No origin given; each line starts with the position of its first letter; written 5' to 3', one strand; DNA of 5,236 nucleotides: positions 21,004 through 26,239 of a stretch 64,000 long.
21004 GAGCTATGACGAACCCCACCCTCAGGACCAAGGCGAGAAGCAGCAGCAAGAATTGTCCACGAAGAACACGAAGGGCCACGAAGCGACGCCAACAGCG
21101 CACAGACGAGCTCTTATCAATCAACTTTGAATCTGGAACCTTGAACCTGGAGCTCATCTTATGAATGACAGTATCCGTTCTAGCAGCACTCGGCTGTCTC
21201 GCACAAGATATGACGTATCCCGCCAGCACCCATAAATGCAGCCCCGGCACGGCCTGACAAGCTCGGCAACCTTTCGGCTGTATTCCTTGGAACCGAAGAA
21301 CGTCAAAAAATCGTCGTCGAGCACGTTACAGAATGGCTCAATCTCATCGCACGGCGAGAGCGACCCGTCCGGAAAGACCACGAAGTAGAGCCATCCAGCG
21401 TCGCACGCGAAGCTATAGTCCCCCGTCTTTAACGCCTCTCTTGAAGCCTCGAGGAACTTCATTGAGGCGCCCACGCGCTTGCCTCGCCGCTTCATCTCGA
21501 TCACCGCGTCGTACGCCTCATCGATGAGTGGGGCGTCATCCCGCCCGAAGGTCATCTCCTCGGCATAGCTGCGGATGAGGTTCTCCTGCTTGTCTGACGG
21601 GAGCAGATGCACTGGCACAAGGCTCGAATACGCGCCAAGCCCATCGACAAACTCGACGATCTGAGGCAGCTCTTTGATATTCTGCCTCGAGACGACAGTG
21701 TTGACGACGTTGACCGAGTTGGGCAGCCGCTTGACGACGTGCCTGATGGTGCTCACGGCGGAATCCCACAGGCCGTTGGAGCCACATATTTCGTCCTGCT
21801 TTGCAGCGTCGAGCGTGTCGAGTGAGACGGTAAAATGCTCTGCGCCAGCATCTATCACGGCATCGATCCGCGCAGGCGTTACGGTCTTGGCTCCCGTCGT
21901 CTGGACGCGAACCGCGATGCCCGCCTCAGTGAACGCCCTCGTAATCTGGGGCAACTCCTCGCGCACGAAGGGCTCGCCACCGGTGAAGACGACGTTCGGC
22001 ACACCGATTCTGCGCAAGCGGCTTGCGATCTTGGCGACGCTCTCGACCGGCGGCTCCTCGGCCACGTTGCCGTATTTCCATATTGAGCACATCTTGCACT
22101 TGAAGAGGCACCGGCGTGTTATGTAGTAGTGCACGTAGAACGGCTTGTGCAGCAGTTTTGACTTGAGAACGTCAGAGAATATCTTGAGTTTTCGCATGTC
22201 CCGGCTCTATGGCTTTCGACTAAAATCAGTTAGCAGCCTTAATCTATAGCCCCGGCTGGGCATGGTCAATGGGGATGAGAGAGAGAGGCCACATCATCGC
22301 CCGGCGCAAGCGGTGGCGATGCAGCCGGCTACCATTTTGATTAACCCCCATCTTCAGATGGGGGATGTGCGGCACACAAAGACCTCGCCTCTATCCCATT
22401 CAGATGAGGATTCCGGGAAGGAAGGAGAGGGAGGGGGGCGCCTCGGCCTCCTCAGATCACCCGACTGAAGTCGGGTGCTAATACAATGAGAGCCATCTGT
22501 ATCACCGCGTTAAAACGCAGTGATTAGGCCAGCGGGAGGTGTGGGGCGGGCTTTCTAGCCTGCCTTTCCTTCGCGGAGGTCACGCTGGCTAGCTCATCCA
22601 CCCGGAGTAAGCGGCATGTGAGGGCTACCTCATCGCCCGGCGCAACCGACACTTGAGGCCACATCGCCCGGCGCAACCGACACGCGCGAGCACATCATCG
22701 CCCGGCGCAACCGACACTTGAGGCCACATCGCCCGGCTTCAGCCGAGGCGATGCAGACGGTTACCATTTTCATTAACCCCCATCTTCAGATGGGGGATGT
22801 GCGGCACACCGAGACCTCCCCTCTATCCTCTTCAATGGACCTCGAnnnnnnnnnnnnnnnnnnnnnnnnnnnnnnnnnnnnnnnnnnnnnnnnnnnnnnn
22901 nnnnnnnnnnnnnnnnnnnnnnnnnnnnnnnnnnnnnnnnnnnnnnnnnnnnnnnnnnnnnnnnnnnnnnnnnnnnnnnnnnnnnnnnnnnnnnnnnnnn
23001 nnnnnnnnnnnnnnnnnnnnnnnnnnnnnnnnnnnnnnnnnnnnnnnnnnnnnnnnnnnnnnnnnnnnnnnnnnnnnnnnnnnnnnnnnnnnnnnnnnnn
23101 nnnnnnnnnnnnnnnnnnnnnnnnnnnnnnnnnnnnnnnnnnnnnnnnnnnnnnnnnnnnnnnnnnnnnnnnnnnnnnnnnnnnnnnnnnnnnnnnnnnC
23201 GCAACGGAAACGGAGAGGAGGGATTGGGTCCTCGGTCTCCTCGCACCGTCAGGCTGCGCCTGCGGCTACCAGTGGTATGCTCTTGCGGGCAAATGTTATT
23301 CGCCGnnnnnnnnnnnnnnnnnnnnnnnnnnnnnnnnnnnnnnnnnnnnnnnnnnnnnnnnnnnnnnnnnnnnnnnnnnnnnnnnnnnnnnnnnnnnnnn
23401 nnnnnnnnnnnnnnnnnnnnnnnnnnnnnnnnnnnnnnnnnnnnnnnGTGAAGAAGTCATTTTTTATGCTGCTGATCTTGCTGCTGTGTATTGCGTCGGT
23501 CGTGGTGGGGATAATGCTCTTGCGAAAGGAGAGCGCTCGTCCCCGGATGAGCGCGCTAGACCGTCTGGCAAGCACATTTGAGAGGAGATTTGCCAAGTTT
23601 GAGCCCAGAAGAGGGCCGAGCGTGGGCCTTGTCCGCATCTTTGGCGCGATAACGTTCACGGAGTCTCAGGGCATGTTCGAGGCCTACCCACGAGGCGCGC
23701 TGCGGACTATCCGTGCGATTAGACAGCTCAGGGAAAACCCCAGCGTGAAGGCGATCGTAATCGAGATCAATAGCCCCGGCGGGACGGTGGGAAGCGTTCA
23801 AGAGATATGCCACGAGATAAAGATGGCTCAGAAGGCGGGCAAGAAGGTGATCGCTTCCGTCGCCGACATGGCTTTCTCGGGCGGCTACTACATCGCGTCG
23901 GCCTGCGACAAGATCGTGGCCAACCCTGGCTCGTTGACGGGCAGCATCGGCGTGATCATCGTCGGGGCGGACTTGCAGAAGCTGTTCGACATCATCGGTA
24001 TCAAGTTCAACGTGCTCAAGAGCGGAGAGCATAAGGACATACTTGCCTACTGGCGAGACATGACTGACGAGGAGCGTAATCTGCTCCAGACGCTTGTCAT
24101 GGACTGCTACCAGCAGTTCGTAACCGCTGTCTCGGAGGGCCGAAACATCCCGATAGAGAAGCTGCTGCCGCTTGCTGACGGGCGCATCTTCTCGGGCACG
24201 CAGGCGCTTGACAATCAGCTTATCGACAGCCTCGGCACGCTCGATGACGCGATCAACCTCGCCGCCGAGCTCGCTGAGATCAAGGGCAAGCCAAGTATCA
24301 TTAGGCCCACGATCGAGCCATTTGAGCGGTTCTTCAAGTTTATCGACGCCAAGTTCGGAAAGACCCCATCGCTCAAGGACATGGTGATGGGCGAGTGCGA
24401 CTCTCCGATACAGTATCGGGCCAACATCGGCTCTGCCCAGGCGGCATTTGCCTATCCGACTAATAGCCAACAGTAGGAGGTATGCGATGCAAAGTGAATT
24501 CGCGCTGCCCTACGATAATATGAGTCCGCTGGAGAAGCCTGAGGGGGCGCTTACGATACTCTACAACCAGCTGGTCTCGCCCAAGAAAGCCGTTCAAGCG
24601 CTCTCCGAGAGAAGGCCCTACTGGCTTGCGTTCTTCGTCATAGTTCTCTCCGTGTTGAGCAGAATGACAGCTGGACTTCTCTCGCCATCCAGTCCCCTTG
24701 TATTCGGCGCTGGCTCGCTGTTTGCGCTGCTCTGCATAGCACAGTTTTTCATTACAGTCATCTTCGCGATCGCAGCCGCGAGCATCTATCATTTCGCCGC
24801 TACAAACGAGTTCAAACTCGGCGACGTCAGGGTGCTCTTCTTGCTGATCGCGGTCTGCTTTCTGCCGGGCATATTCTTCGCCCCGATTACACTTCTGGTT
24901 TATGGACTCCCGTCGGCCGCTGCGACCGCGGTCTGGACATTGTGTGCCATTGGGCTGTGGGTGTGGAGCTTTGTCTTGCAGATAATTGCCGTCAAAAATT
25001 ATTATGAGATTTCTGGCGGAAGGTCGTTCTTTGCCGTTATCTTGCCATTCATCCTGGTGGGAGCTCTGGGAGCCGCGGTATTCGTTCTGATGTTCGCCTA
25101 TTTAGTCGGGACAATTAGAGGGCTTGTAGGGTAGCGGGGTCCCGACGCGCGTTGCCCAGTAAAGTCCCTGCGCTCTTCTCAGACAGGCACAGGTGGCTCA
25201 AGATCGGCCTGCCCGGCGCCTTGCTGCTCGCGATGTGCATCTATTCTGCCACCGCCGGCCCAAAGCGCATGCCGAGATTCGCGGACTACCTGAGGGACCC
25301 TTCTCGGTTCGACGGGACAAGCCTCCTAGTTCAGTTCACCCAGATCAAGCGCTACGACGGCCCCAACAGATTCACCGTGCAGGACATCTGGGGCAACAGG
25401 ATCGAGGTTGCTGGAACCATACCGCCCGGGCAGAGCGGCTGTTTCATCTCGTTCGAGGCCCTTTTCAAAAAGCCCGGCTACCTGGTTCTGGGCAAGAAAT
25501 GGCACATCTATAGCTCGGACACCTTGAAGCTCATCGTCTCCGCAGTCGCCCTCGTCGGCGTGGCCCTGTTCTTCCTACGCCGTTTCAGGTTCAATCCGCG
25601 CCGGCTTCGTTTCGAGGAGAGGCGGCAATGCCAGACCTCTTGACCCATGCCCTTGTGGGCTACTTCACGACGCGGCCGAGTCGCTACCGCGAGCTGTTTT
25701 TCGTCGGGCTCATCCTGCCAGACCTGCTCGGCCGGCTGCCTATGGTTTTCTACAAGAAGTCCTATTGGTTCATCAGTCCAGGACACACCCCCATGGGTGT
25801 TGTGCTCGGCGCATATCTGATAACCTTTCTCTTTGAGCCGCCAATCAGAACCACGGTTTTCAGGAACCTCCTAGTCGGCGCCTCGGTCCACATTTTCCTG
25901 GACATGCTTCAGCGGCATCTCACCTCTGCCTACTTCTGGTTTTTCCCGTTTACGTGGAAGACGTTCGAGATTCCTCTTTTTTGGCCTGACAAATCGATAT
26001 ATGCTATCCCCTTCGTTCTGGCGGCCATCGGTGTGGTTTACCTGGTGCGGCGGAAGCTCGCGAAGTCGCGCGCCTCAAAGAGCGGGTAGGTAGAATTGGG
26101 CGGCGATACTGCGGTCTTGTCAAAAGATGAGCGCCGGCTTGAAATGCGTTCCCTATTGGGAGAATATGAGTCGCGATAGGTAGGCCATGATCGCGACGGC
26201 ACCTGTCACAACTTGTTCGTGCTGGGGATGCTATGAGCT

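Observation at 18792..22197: Translationally coupled operon: radical SAM/SPASM, GT-C membrane glycosyltransferase and Zn-ribbon SAM methyltransferase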

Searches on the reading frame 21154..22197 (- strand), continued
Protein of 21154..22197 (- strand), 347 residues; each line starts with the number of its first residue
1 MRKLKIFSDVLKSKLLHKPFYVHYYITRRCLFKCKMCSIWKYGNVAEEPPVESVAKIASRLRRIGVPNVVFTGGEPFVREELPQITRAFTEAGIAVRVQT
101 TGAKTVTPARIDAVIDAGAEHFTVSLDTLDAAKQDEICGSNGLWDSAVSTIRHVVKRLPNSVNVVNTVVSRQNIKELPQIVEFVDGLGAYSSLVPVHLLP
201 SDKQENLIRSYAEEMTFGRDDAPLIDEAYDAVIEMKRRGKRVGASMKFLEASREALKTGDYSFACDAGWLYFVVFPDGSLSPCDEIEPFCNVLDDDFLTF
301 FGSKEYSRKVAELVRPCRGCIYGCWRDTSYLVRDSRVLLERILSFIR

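Call 68: list_cluster_members(proteins=[window:21157-22197:-, P0057, window:18795-19715:-])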
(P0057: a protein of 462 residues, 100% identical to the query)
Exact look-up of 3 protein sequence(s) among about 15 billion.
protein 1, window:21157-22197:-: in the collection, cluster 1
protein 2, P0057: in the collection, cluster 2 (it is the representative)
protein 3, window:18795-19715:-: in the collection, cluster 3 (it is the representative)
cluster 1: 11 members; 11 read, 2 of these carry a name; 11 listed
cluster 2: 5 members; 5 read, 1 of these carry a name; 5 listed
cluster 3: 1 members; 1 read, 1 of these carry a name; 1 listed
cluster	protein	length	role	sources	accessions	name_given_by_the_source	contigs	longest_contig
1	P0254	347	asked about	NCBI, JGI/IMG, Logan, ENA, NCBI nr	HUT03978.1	MAG TPA: radical SAM protein [bacterium] | radical SAM protein [bacterium]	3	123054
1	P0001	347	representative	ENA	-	-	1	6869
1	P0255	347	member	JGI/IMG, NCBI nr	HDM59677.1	radical SAM protein [Bacillota bacterium]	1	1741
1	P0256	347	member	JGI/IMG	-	-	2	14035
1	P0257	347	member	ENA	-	-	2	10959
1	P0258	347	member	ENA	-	-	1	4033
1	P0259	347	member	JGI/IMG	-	-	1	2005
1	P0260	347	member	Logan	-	-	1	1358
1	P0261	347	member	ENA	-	-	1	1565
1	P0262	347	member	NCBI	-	-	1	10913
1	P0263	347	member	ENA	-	-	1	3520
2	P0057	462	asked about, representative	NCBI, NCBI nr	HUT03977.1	MAG TPA: glycosyltransferase family 39 protein [bacterium] | glycosyltransferase family 39 protein [bacterium]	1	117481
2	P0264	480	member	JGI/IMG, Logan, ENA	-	-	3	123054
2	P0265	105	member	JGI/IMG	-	-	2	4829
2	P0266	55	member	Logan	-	-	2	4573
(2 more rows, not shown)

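Call 71: search_protein_families(library=pfam, alignment_id=A6, max_evalue=0.00001)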
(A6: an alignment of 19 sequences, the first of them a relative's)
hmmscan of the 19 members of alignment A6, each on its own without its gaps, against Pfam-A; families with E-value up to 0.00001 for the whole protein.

A. member 1, P0193 (1222 aa): 5 families
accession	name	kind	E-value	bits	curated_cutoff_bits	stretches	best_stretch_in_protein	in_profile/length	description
PF04055.27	Radical_SAM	-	2.1e-48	165.1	29.5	2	598-746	6-165/166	Radical SAM superfamily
PF00535.33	Glycos_transf_2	-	8.7e-25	88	23.3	1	7-175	1-166/168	Glycosyl transferase family 2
PF13641.12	Glyco_tranf_2_3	-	3.1e-19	70.3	27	1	6-214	3-212/230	Glycosyltransferase like family 2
PF13186.11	SPASM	-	4e-10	40.3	21.5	0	814-878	1-66/67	Iron-sulfur cluster-binding domain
PF13353.11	Fer4_12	-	5.8e-06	27.1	22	0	594-697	10-118/137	4Fe-4S single cluster domain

B. families by the number of members that match (of 19 scanned): 9 families
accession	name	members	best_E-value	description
PF04055.27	Radical_SAM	19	9e-60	Radical SAM superfamily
PF13186.11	SPASM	18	2.3e-37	Iron-sulfur cluster-binding domain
PF13353.11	Fer4_12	18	2.1e-14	4Fe-4S single cluster domain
PF00535.33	Glycos_transf_2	8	1.1e-29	Glycosyl transferase family 2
PF13641.12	Glyco_tranf_2_3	8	3.1e-19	Glycosyltransferase like family 2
PF13632.12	Glyco_trans_2_3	5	1.3e-10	Glycosyl transferase family group 2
PF10111.15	Glyco_tranf_2_2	3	1.9e-19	Glycosyltransferase like family 2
PF13712.12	Glyco_tranf_2_5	1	5.1e-11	Glycosyltransferase like family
PF02709.20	Glyco_transf_7C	1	9.3e-06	N-terminal domain of galactosyltransferase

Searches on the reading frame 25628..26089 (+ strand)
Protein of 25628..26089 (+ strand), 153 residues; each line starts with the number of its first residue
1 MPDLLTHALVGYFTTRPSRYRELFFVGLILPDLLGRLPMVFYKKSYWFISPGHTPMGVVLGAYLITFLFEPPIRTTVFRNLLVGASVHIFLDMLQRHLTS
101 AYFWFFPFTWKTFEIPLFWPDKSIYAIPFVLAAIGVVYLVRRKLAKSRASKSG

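Call 61: search_protein_families(library=pfam, proteins=[window:25628-26089:+], max_evalue=0.01)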
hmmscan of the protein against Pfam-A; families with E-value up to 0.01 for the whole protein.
window:25628-26089:+ (153 aa): 1 family
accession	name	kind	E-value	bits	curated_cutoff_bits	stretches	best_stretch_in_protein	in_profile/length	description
PF04307.19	YdjM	-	3e-05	24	29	1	24-137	33-146/176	YdjM inner membrane protein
